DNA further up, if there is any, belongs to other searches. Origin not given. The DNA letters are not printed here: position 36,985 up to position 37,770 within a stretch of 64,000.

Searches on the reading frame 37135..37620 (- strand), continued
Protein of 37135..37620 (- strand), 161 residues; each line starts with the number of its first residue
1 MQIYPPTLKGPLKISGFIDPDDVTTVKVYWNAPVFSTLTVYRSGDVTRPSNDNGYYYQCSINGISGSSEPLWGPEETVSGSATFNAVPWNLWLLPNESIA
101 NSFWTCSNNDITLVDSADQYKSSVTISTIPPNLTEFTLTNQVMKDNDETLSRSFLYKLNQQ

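Call 122: fold_search(model_id=the predicted structure, library=viral)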
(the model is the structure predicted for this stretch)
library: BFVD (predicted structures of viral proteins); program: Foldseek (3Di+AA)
matches with E <= 10: 1156; with E <= 0.001: 6
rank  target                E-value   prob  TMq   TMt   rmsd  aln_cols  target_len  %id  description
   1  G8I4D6                1.3e-04  1.00  0.50  0.82   2.0       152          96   12  Minor tail protein [Mycobacterium phage DS6A]
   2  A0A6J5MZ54            1.3e-04  1.00  0.47  0.82   3.2       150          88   12  Uncharacterized protein [uncultured Caudovirales phage]
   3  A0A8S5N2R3            3.4e-04  1.00  0.32  0.15  13.0       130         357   18  Uncharacterized protein [Myoviridae sp. ctpiG4]
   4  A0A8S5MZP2            5.8e-04  1.00  0.33  0.18   1.5        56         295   30  L SHAPED TAIL FIBER PROTEIN (Fragment) [Myoviridae sp. ctCop38]
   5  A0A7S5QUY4            6.8e-04  1.00  0.36  0.59   2.8        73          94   14  (no name in the UniProt tables at hand)
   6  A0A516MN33            8.4e-04  1.00  0.35  0.24   1.5        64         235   17  (no name in the UniProt tables at hand)
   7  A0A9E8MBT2            1.2e-03  1.00  0.32  0.22  13.2       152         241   12  (no name in the UniProt tables at hand)
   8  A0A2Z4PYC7            2.0e-03  1.00  0.35  0.16  26.3       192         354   14  (no name in the UniProt tables at hand)
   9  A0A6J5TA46            2.1e-03  1.00  0.37  0.12  11.2       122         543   18  Bacteriophage P22, Gp10, DNA-stabilising [uncultured Caudovirales phage]
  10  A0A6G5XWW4            2.4e-03  1.00  0.39  0.16   1.7        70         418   13  (no name in the UniProt tables at hand)
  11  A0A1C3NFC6            2.4e-03  0.80  0.24  0.10  22.4       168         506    9  (no name in the UniProt tables at hand)
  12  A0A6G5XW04            2.7e-03  1.00  0.37  0.39  15.9       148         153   16  (no name in the UniProt tables at hand)
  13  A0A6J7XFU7            3.0e-03  0.99  0.31  0.19  13.5       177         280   11  Uncharacterized protein [uncultured Caudovirales phage]
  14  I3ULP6                3.1e-03  0.99  0.28  0.05  22.2       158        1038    8  (no name in the UniProt tables at hand)
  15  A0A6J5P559            3.3e-03  1.00  0.33  0.07  10.7       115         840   16  Pectate lyase superfamily protein [uncultured Caudovirales phage]
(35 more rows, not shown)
